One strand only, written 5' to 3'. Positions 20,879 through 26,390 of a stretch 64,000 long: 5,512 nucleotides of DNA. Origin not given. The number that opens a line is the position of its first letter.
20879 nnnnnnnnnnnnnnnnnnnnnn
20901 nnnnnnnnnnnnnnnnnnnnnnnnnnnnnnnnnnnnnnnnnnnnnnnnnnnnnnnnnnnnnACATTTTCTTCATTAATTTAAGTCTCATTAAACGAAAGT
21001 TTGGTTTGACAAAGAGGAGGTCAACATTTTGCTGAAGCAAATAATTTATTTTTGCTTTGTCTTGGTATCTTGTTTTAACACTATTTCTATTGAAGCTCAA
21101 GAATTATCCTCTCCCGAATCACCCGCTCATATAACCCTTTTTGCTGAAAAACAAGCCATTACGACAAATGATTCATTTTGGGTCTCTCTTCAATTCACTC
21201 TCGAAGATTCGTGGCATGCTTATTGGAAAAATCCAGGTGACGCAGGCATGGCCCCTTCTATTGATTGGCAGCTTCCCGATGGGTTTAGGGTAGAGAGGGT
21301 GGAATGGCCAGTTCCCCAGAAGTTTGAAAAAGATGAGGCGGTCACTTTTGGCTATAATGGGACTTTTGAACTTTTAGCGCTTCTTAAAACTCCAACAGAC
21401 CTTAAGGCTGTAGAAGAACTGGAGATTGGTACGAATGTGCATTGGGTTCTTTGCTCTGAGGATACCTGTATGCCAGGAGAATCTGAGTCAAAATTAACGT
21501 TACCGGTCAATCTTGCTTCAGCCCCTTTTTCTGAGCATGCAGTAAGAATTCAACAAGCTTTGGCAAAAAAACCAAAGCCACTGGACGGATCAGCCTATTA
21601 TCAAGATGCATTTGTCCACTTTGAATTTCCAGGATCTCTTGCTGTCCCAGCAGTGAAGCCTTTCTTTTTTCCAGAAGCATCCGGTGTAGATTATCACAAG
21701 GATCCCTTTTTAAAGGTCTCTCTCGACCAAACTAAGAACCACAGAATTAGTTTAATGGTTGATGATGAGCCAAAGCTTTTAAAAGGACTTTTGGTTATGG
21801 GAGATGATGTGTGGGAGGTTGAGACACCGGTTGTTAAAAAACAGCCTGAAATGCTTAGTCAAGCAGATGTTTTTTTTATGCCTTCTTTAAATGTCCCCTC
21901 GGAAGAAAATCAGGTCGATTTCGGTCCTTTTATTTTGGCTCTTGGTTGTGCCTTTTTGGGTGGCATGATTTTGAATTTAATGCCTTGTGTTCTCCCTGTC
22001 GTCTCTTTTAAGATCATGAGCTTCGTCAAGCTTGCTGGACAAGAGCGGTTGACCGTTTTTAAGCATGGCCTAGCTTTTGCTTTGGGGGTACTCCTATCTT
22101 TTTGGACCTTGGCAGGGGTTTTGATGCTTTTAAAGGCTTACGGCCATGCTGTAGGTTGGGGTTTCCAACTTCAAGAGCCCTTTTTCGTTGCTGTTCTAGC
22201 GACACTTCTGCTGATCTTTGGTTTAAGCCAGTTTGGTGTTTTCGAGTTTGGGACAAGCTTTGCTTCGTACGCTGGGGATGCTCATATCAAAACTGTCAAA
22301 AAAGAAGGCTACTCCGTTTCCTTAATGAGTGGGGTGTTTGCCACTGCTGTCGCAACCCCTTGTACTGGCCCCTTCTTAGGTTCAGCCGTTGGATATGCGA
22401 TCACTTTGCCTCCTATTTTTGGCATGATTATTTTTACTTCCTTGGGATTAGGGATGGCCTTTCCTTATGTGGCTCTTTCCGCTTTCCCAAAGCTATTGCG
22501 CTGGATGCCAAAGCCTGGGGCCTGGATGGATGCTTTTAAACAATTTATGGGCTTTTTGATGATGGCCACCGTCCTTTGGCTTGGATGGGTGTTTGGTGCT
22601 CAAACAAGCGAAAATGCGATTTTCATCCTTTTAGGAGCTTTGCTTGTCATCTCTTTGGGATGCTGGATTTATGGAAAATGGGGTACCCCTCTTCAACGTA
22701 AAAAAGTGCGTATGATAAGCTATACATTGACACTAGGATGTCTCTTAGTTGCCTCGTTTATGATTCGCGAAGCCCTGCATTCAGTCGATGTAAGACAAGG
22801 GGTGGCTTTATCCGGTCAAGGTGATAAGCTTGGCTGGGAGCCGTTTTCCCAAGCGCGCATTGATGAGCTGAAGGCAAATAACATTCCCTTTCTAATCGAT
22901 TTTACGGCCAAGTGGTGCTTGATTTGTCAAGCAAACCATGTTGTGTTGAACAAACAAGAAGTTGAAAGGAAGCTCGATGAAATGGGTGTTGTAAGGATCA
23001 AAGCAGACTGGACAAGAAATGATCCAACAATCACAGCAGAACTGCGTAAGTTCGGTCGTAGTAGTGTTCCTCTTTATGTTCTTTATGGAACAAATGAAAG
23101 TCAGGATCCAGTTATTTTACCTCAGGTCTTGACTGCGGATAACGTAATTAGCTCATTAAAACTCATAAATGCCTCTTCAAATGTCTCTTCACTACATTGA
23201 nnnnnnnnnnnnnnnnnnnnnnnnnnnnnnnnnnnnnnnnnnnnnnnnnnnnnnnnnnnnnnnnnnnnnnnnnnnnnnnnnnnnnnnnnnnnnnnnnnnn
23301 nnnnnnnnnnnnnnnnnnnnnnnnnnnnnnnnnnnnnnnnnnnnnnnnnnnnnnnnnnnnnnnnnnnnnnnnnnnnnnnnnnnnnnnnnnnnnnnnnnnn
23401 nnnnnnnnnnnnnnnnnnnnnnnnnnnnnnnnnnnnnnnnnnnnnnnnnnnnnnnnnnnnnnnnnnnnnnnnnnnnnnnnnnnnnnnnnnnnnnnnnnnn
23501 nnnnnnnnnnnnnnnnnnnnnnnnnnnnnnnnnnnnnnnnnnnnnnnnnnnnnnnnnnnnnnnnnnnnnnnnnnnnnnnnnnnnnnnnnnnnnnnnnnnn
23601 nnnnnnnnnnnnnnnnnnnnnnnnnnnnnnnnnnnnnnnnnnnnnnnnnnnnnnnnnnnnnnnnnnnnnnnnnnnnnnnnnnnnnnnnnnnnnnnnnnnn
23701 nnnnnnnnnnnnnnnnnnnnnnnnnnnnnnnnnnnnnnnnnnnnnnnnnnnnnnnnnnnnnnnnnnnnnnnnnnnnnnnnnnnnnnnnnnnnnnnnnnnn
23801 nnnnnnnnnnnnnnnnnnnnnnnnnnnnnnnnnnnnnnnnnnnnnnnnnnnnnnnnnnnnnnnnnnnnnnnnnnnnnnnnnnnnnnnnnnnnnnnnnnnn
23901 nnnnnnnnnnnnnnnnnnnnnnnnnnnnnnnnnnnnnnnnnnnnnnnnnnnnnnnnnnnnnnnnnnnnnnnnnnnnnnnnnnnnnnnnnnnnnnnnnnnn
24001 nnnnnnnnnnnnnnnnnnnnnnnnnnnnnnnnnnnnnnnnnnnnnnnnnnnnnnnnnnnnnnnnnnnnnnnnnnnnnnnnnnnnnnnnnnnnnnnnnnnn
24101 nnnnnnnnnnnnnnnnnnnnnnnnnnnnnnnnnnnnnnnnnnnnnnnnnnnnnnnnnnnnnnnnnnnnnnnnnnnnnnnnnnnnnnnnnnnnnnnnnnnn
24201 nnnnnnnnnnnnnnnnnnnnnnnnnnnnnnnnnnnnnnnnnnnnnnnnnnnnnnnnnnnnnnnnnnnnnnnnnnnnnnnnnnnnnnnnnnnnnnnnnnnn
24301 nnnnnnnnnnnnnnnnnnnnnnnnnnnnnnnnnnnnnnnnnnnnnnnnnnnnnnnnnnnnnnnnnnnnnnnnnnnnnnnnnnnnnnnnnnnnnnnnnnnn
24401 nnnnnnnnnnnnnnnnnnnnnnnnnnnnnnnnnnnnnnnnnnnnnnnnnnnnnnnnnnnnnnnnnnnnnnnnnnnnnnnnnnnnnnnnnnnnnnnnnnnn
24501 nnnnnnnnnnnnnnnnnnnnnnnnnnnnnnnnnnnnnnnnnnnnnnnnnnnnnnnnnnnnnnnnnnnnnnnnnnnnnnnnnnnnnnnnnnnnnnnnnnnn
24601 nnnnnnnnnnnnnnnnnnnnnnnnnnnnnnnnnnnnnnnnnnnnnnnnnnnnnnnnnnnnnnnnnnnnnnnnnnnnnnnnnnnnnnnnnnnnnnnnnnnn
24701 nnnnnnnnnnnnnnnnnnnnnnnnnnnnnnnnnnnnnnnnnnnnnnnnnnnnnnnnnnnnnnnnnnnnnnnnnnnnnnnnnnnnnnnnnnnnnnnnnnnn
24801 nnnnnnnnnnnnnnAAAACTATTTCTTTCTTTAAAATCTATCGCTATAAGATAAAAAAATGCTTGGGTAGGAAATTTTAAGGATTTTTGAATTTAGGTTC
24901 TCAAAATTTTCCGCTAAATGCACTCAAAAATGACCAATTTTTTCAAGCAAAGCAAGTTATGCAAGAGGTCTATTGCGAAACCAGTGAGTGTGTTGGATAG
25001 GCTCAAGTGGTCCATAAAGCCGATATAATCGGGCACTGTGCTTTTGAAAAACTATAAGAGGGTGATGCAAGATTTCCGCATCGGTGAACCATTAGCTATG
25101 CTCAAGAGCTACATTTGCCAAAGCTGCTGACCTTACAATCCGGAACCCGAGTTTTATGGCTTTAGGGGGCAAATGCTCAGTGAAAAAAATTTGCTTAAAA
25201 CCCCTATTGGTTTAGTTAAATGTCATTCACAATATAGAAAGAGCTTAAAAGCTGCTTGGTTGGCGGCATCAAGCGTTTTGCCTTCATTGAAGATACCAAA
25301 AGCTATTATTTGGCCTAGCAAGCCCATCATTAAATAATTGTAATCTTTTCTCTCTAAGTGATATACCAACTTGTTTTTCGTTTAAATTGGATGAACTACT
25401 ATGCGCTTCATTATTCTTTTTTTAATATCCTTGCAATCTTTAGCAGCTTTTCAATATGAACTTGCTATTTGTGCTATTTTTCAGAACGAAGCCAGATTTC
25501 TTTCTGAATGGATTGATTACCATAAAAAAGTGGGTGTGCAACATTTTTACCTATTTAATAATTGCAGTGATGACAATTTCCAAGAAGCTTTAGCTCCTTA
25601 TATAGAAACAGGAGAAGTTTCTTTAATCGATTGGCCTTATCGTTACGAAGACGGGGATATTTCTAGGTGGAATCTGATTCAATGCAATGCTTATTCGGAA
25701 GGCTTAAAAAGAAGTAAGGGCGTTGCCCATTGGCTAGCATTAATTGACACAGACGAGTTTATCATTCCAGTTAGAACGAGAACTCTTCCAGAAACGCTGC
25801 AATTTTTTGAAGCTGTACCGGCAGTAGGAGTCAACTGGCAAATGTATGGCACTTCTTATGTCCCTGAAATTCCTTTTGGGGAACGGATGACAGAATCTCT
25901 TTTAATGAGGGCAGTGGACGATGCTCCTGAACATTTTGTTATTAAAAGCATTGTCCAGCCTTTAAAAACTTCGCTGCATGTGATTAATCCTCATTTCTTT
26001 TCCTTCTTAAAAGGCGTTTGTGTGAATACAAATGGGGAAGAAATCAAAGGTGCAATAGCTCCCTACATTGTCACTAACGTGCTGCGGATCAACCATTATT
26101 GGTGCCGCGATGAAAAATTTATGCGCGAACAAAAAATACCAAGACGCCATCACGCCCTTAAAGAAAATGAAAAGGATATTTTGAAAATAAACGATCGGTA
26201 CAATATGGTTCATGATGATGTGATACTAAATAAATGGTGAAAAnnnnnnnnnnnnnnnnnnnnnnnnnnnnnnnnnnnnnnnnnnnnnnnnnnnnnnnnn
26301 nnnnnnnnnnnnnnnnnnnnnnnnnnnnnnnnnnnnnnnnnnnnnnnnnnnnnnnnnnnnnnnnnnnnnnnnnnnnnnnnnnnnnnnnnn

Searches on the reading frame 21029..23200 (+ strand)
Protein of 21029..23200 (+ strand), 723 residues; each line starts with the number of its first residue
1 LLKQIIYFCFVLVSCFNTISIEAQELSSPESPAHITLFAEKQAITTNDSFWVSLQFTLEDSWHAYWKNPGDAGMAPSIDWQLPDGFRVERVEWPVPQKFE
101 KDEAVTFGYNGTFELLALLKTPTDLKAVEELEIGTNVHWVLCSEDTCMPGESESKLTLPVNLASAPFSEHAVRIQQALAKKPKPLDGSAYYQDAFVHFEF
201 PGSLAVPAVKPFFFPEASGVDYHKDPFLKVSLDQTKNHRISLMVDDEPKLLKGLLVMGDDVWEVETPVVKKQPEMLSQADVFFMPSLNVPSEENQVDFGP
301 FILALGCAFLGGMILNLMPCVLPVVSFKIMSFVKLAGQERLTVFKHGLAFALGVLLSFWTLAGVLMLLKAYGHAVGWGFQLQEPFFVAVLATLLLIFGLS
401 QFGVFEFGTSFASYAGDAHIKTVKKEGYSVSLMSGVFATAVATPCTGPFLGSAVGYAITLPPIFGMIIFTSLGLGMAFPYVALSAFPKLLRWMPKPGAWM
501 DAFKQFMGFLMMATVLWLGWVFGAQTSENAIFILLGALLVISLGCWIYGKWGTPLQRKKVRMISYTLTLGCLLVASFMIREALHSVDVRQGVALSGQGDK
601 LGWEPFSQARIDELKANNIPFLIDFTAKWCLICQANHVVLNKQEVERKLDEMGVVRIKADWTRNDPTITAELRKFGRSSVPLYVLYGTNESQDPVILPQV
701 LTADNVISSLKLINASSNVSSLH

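Call 3: search_protein_families(library=pfam, proteins=[window:21029-23200:+], max_evalue=0.01)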
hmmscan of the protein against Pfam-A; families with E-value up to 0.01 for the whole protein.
window:21029-23200:+ (723 aa): 4 families
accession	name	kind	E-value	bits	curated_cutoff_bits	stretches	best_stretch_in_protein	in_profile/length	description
PF02683.22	DsbD_TM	-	6.2e-19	68.6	27.1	1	303-518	3-214/219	Cytochrome C biogenesis protein transmembrane domain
PF11412.14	DsbD_N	-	2.1e-16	60.5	25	1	39-157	6-117/119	Thiol:disulfide interchange protein DsbD, N-terminal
PF13899.12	Thioredoxin_7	-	1.8e-10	41.3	27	1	603-686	2-81/83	Thioredoxin-like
PF00085.26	Thioredoxin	-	0.0032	17.9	23.5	1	613-665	13-62/103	Thioredoxin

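Call 5: search_protein_families(library=ncbifam, proteins=[window:21029-23200:+], max_evalue=0.01)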
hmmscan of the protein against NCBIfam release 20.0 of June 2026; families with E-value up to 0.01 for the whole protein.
window:21029-23200:+ (723 aa): 5 families
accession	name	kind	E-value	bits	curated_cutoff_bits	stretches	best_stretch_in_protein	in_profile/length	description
NF045694.1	seleno_TsoB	exception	1.2e-41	142.5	805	1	295-688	175-545/572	rhodanese/DsbD fusion-like selenoprotein TsoB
NF001419.0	PRK00293.1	subfamily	7.2e-31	107.4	330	1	302-687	169-545/574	protein-disulfide reductase DsbD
TIGR01068.1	thioredoxin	equivalog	0.0011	19.1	96.8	1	613-663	9-58/101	thioredoxin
NF008229.0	PRK10996.1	equivalog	0.002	17.9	125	1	608-686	42-113/141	thioredoxin TrxC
TIGR00385.1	dsbE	subfamily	0.0085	15.7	123.15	0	613-642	58-87/173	DsbE family thiol:disulfide interchange protein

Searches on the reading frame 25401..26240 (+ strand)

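Call 3: search_protein_families(library=pfam, proteins=[window:25401-26240:+], max_evalue=0.01)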
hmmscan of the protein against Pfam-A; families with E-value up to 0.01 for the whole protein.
window:25401-26240:+ (279 aa): 2 families
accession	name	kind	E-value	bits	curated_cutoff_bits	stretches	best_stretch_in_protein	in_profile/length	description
PF01697.33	Glyco_transf_92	-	1.7e-22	80.7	23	1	23-191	5-182/249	Glycosyltransferase family 92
PF13704.12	Glyco_tranf_2_4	-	7.4e-14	52.5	27.5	1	28-131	1-96/98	Glycosyl transferase family 2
